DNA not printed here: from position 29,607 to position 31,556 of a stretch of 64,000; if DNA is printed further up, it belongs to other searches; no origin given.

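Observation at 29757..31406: Single-polypeptide DNA methyltransferase-Mrr-like endonuclease fusion with no partner genes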

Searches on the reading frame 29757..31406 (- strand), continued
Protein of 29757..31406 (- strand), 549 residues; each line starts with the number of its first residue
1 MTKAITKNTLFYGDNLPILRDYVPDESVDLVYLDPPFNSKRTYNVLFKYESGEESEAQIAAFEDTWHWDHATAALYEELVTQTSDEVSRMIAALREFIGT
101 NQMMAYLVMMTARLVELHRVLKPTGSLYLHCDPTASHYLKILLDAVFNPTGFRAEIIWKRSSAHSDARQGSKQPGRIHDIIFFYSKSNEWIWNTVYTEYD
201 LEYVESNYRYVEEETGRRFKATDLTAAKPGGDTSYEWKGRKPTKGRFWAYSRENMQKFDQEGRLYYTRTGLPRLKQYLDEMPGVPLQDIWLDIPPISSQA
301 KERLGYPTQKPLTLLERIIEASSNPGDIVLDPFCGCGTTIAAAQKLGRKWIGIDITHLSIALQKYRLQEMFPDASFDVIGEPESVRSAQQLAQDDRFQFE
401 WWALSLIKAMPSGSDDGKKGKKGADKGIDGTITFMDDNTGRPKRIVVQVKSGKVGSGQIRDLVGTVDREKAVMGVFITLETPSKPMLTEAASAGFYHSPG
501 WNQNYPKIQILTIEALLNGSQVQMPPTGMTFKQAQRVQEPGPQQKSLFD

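Call 22: search_dna_similar(query=window:29757-31406:-, collection=phages, mode=protein, max_rows=15)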
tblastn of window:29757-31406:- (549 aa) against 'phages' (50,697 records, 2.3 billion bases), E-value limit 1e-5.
Records with a match: 876; places in all: 909; records where one place covers at least 80% of the query: 28.
Best place of each record, by identity: <60% 876.
By first word of the organism name: Mycobacterium 105; Escherichia 94; Campylobacter 61; Staphylococcus 59; Gordonia 56; Streptococcus 41; Burkholderia 35; Vibrio 33; Flavobacterium 27; Brucella 27; and 87 more.
By host as written in the record: - 114; Mycobacterium smegmatis mc2 155 61; Gordonia terrae 3612 42; Escherichia coli 35; Campylobacter jejuni 26; Staphylococcus aureus 23; Burkholderia sp. 20; Streptomyces lividans JI 1326 15; and 268 more.
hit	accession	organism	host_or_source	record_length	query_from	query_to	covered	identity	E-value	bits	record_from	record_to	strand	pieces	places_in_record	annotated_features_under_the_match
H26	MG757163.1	Streptomyces phage OzzyJ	Streptomyces lividans JI1326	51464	7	536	97%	48.0%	2e-158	506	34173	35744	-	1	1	DNA methylase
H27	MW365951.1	Streptomyces phage Hippo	Streptomyces lividans JI 1326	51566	8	536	96%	48.0%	3e-149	479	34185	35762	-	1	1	48: methyltransferase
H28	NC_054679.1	Streptomyces phage Werner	Streptomyces lividans JI 1326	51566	8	536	96%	48.0%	3e-149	479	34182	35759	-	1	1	48: DNA methyltransferase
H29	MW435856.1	Streptomyces phage Werner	Streptomyces lividans JI 1326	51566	8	536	96%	48.0%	3e-149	479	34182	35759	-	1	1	48: methyltransferase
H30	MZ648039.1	Streptomyces phage RedBear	Streptomyces lividans JI 1326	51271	8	536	96%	47.8%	7e-157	501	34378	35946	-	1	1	49: methyltransferase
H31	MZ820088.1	Streptomyces phage Katalie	Streptomyces lividans JI 1326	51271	8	536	96%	47.8%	7e-157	501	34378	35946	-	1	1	48: methyltransferase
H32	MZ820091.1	Streptomyces phage South40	Streptomyces lividans JI 1326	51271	8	536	96%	47.8%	7e-157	501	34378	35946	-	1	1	48: methyltransferase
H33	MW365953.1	Streptomyces phage Dwayne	Streptomyces lividans JI 1326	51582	8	536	96%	47.4%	2e-148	477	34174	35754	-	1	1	48: DNA methylase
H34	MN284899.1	Streptomyces phage Whatever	Streptomyces lividans JI 1326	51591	8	536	96%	47.4%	2e-148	477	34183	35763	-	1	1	48: DNA methylase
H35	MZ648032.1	Streptomyces phage Chucky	Streptomyces lividans JI 1326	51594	8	536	96%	47.4%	2e-148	477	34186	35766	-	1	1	48: DNA methylase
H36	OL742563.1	Streptomyces phage Snorlax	Streptomyces lividans JI 1326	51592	8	536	96%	47.4%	2e-148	477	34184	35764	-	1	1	48: DNA methylase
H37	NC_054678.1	Streptomyces phage Yasdnil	Streptomyces griseus ATCC 10137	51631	8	536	96%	47.1%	1e-147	475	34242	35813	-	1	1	48: DNA methyltransferase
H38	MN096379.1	Streptomyces phage Yasdnil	Streptomyces griseus ATCC 10137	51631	8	536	96%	47.1%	1e-147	475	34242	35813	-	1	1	48: DNA methylase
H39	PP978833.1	Streptomyces phage Emaanora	Streptomyces lividans JI 1326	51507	8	536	96%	46.9%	2e-147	474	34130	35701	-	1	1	51: DNA methyltransferase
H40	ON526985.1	Streptomyces phage Ejemplo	Streptomyces griseus ATCC 10137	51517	8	536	96%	46.7%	2e-149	479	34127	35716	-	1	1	47: DNA methyltransferase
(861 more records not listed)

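Call 23: get_annotated_region(hit=H28, flank=6000)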
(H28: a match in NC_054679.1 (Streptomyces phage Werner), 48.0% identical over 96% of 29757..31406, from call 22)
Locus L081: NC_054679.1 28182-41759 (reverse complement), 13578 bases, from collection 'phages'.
description: Streptomyces phage Werner, complete genome.
organism: Streptomyces phage Werner (NCBI taxid 2801898)
taxonomy: Viruses; Duplodnaviria; Heunggongvirae; Uroviricota; Caudoviricetes; Arquatrovirinae; Likavirus; Likavirus werner
host: Streptomyces lividans JI 1326; source: soil; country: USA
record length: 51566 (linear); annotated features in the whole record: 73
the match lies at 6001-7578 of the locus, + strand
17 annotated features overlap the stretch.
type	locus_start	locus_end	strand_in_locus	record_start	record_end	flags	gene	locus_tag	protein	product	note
CDS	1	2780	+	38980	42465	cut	54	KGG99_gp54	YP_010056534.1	DNA polymerase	DnaE-like DNA polymerase III (alpha)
CDS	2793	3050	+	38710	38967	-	53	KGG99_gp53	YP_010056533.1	hypothetical protein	-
CDS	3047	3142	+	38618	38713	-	52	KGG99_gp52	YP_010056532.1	membrane protein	-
CDS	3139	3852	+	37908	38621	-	51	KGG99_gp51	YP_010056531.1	thymidylate synthase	ThyX-like thymidylate synthase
CDS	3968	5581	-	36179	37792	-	50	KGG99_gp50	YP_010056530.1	integrase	serine integrase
CDS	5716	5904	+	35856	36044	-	49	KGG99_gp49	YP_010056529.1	hypothetical protein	-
CDS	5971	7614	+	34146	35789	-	48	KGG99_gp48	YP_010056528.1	DNA methyltransferase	methyltransferase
CDS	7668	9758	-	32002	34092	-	47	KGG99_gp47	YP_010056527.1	ribonucleotide reductase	-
CDS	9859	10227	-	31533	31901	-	46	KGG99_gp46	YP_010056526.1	hypothetical protein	-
CDS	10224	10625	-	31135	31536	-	45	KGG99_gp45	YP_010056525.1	sigma factor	helix-turn-helix DNA binding domain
CDS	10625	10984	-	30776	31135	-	44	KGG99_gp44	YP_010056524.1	hypothetical protein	-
CDS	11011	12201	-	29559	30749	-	43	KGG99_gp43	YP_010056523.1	exonuclease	MRE11 double-strand break endo/exonuclease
CDS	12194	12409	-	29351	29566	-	42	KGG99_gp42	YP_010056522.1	helix-turn-helix DNA binding domain protein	helix-turn-helix DNA binding domain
CDS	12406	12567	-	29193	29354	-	41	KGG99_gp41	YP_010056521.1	hypothetical protein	-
CDS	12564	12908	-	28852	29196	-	40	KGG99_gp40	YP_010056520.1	hypothetical protein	-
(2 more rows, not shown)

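Call 26: predict_structure(alignment_id=A1)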
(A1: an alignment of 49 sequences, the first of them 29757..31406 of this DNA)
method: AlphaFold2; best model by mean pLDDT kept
length: 549 residues; sequences in the alignment: 49
mean_pLDDT: 75.3   pTM: 0.70
mean pLDDT of the five models: 75.3, 74.2, 70.6, 66.1, 65.9
residues with pLDDT >= 90: 106; 70-90: 278; 50-70: 83; < 50: 82
segments of 3 or more residues with pLDDT < 50: 38-64, 161-177, 295-307, 414-424, 539-549
pLDDT, mean of each block of 10 residues (from residue 1): 72 88 90 63 40 42 62 91 87 88 82 89 79 59 75 66 38 42 62 63 80 87 79 83 84 86 86 85 65 50 49 79 86 81 90 83 81 88 90 82 85 45 60 80 88 88 89 93 93 91 93 93 76 52 40
secondary structure, 60 per line:
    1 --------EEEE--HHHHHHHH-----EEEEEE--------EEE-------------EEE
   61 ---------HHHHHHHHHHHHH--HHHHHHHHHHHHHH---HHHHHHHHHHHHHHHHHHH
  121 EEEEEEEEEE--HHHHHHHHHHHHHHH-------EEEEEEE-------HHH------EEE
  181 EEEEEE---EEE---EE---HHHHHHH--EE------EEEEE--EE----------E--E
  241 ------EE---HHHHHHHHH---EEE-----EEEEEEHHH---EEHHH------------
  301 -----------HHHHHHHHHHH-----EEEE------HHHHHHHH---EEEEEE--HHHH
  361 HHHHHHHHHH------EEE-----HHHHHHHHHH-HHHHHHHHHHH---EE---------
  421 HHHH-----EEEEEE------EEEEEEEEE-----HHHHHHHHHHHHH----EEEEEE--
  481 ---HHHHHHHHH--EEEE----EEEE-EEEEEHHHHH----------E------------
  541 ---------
elements in order: E9-12 H15-22 E28-33 E42-44 E58-60 H70-82 H85-98 H102-120 E121-130 H133-147 E155-161 E178-186 E190-192 H201-207 E218-222 H252-260 E264-266 E272-277 H312-322 E328-331 H338-345 E349-354 H357-370 E377-379 H385-394 H396-406 H421-424 E430-435 E442-450 H456-468 E473-478 H484-492 E495-498 E503-506 E508-512 H513-517

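Call 28: get_annotated_region(hit=H9, flank=5000)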
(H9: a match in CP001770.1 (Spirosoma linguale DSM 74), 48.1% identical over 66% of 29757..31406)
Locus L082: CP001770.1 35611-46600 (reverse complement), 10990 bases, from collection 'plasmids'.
description: Spirosoma linguale DSM 74 plasmid pSLIN01, complete sequence
organism: Spirosoma linguale DSM 74 (NCBI taxid 504472)
taxonomy: Bacteria; Bacteroidota; Cytophagia; Cytophagales; Cytophagaceae; Spirosoma; Spirosoma linguale; Spirosoma linguale DSM 74
host: -; source: -; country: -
typing (MOB-suite, as given by PLSDB): mobilizable; replicon rep_cluster_1111; relaxase MOBP
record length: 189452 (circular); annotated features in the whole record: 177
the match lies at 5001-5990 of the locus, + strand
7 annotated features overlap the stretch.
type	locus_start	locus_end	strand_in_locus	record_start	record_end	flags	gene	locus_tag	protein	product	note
CDS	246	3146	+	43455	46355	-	-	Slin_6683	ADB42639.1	UvrD/REP helicase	-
CDS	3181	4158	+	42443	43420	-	-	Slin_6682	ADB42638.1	hypothetical protein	-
CDS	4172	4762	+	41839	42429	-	-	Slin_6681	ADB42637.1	hypothetical protein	-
CDS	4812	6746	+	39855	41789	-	-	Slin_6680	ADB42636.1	DNA methylase N-4/N-6 domain protein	-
CDS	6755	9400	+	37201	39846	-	-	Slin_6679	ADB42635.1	conserved hypothetical protein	-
CDS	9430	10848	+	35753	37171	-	-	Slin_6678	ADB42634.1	hypothetical protein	-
CDS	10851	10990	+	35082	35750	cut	-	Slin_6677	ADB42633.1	conserved hypothetical protein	-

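Call 29: get_annotated_region(hit=H2, flank=6000)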
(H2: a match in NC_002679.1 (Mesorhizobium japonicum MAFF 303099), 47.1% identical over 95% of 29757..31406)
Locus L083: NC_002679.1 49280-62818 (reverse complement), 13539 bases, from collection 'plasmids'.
description: Mesorhizobium japonicum MAFF 303099 plasmid pMLa, complete sequence
organism: Mesorhizobium japonicum MAFF 303099 (NCBI taxid 266835)
taxonomy: Bacteria; Pseudomonadota; Alphaproteobacteria; Hyphomicrobiales; Phyllobacteriaceae; Mesorhizobium; Mesorhizobium japonicum; Mesorhizobium japonicum MAFF 303099
host: -; source: -; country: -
typing (MOB-suite, as given by PLSDB): conjugative; relaxase MOBP,MOBP; mating-pair formation MPF_T
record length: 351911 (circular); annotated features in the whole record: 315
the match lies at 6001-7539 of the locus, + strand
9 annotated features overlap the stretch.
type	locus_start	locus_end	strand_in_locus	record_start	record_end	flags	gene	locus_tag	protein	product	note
CDS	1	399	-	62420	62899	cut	-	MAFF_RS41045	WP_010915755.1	hypothetical protein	-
CDS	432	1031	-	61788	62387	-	-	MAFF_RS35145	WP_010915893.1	hypothetical protein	-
CDS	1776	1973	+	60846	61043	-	-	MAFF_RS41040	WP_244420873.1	hypothetical protein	-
CDS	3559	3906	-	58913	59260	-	-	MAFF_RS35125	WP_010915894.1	hypothetical protein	-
CDS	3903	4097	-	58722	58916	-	-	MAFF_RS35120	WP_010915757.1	hypothetical protein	-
CDS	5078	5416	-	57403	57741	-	-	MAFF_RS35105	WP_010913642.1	hypothetical protein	-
CDS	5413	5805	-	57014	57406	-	-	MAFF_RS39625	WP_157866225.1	hypothetical protein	-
CDS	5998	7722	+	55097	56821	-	-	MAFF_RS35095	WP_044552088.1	site-specific DNA-methyltransferase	GO:0006306 - DNA methylation [Evidence IEA]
CDS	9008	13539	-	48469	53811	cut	-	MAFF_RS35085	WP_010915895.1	type I polyketide synthase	-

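Call 51: fold_search(model_id=the predicted structure, library=pdb)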
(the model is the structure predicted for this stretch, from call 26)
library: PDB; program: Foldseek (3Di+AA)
matches with E <= 10: 749; with E <= 0.001: 44
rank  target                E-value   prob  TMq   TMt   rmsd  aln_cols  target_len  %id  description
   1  4zcf_B                5.3e-13  1.00  0.37  0.34  17.7       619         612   15  Structural basis of asymmetric DNA methylation and ATP-triggered long-range diffusion by EcoP15I (released 2015-07-29)
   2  4zcf_A                6.2e-13  1.00  0.36  0.33  18.8       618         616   15  Structural basis of asymmetric DNA methylation and ATP-triggered long-range diffusion by EcoP15I (released 2015-07-29)
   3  6k0w_B                1.7e-09  1.00  0.30  0.32  18.8       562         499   16  DNA methyltransferase in complex with sinefungin (released 2019-12-11)
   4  8urk_D                3.9e-08  1.00  0.31  0.63   9.2       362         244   20  Crystal structure of DNA N6-Adenine Methyltransferase M.BceJIV from Burkholderia cenocepacia in complex with duplex DN (released 2024-09-11)
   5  1nw8                  5.2e-08  1.00  0.26  0.50  16.7       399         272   17  Structure of L72P mutant beta class N6-adenine DNA methyltransferase RsrI (released 2003-07-29)
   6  6pbd_B                5.8e-08  1.00  0.27  0.43  20.1       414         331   17  DNA N6-Adenine Methyltransferase CcrM In Complex with Double-Stranded DNA Oligonucleotide Containing Its Recognition S (released 2019-10-23)
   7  6pbd_A                5.8e-08  1.00  0.23  0.34  23.4       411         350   19  DNA N6-Adenine Methyltransferase CcrM In Complex with Double-Stranded DNA Oligonucleotide Containing Its Recognition S (released 2019-10-23)
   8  1nw6                  1.0e-07  1.00  0.30  0.55   9.5       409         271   17  Structure of the beta class N6-adenine DNA methyltransferase RsrI bound to sinefungin (released 2003-07-29)
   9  1eg2                  1.2e-07  1.00  0.26  0.50  17.2       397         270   17  CRYSTAL STRUCTURE OF RHODOBACTER SPHEROIDES (N6 ADENOSINE) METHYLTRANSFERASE (M.RSRI) (released 2000-10-18)
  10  9c3s_A                1.3e-07  1.00  0.29  0.58   8.5       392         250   18  Crystal structure of DNA N6-Adenine Methyltransferase M.BceJIV from Burkholderia cenocepacia in complex with duplex DN (released 2024-09-11)
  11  2zig_B                1.5e-07  1.00  0.23  0.50  18.1       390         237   16  Crystal Structure of TTHA0409, Putative DNA Modification Methylase from Thermus thermophilus HB8 (released 2008-07-29)
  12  9c3u_A                1.7e-07  1.00  0.32  0.63   9.4       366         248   19  Crystal structure of DNA N6-Adenine Methyltransferase M.BceJIV from Burkholderia cenocepacia in complex with duplex DN (released 2024-09-11)
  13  2zif_B                1.8e-07  1.00  0.24  0.51  18.1       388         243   16  Crystal Structure of TTHA0409, Putative DNA Modification Methylase from Thermus thermophilus HB8- Complexed with S-Ade (released 2008-07-29)
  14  2zig_A                1.8e-07  1.00  0.23  0.51  17.8       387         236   17  Crystal Structure of TTHA0409, Putative DNA Modification Methylase from Thermus thermophilus HB8 (released 2008-07-29)
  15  8urk_A                2.0e-07  1.00  0.32  0.65   8.6       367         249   20  Crystal structure of DNA N6-Adenine Methyltransferase M.BceJIV from Burkholderia cenocepacia in complex with duplex DN (released 2024-09-11)
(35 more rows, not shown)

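Call 62: search_protein_families(library=phrogs, proteins=[window:29757-31406:-, L081:5971-7614:+], max_evalue=0.00001)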
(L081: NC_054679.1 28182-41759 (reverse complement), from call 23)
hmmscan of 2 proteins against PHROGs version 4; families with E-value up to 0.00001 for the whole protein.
window:29757-31406:- (549 aa): 10 families
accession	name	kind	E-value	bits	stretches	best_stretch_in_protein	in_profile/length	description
phrog_67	-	other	8.4e-68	231.1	1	4-538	120-477/743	DNA methyltransferase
phrog_3008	-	other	1.2e-19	71.5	1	306-370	150-214/244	DNA methyltransferase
phrog_498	-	other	3.4e-19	69.8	1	113-376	260-429/633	DNA methyltransferase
phrog_6952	-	other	2.6e-14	54.5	1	274-356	86-164/181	DNA methyltransferase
phrog_18293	-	other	3e-12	47.5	1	302-368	42-108/119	methyltransferase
phrog_23148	-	unknown function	5e-09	37.4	1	306-373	85-152/165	-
phrog_6025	-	other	5.8e-09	36.8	0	107-170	59-120/192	DNA methyltransferase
phrog_23085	-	unknown function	6.3e-09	36.6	1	298-380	36-120/138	-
phrog_18146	-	other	5.8e-08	33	1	287-367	30-111/452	DNA methyltransferase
phrog_16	-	DNA, RNA and nucleotide metabolism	1.4e-06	27.8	1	302-354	844-896/986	DNA helicase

L081:5971-7614:+ (547 aa): 10 families
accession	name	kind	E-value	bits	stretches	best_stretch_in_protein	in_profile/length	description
phrog_67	-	other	9.6e-79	267.3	1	5-544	118-482/743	DNA methyltransferase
phrog_498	-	other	5.1e-22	79.1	1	283-378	333-427/633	DNA methyltransferase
phrog_3008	-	other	3.2e-21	76.7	1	310-378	150-218/244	DNA methyltransferase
phrog_6952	-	other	5.5e-14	53.4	1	310-361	114-165/181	DNA methyltransferase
phrog_18293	-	other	4.8e-11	43.6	1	306-359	42-95/119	methyltransferase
phrog_23148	-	unknown function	8.9e-10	39.8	1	310-377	85-152/165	-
phrog_23085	-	unknown function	1.1e-08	35.8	1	305-376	39-110/138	-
phrog_6025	-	other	1.5e-07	32.3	0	103-168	53-113/192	DNA methyltransferase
phrog_16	-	DNA, RNA and nucleotide metabolism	1.5e-06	27.7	1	280-358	817-896/986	DNA helicase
phrog_18146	-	other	4.4e-06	26.8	0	309-373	48-113/452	DNA methyltransferase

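Call 66: search_protein_families(library=pfam, alignment_id=A3, max_evalue=0.00001)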
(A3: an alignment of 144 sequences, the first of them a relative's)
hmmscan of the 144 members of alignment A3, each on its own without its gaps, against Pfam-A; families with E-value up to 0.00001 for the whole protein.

A. member 1, L001:2004-2981:- (325 aa): 3 families
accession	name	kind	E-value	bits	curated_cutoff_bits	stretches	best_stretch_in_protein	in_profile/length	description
PF13602.12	ADH_zinc_N_2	-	2.1e-26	93.9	27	1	194-318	1-134/134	Zinc-binding dehydrogenase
PF08240.17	ADH_N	-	7e-15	55.6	23.5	1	28-121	2-103/104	Alcohol dehydrogenase GroES-like domain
PF00107.32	ADH_zinc_N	-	3.4e-12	46.9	31.8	1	163-245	1-94/129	Zinc-binding dehydrogenase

B. families by the number of members that match (of 144 scanned): 151 families (the first 25 are shown)
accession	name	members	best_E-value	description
PF00005.33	ABC_tran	2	1.6e-34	ABC transporter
PF05685.18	Uma2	2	8.4e-33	Putative restriction endonuclease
PF05942.16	PaREP1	2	1.2e-18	Archaeal PaREP1/PaREP8 family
PF05133.19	SPP1_portal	2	3.5e-18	Phage portal protein, SPP1 Gp6-like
PF13643.11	DUF4145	2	6.2e-16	Domain of unknown function (DUF4145)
PF08241.18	Methyltransf_11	2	2.5e-14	Methyltransferase domain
PF01850.27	PIN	2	8.2e-13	PIN domain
PF01381.28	HTH_3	2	2.4e-11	Helix-turn-helix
PF13649.12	Methyltransf_25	2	6.2e-09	Methyltransferase domain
PF12728.13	HTH_17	2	6.3e-09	Helix-turn-helix domain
PF14076.12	DUF4258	2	1.2e-07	Domain of unknown function (DUF4258)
PF08242.18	Methyltransf_12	2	2.7e-06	Methyltransferase domain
PF13240.11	Zn_Ribbon_1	2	5.2e-06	zinc-ribbon domain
PF00521.26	DNA_topoisoIV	1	8.6e-151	DNA gyrase/topoisomerase IV, subunit A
PF03320.18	FBPase_glpX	1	1.5e-136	Bacterial fructose-1,6-bisphosphatase, glpX-encoded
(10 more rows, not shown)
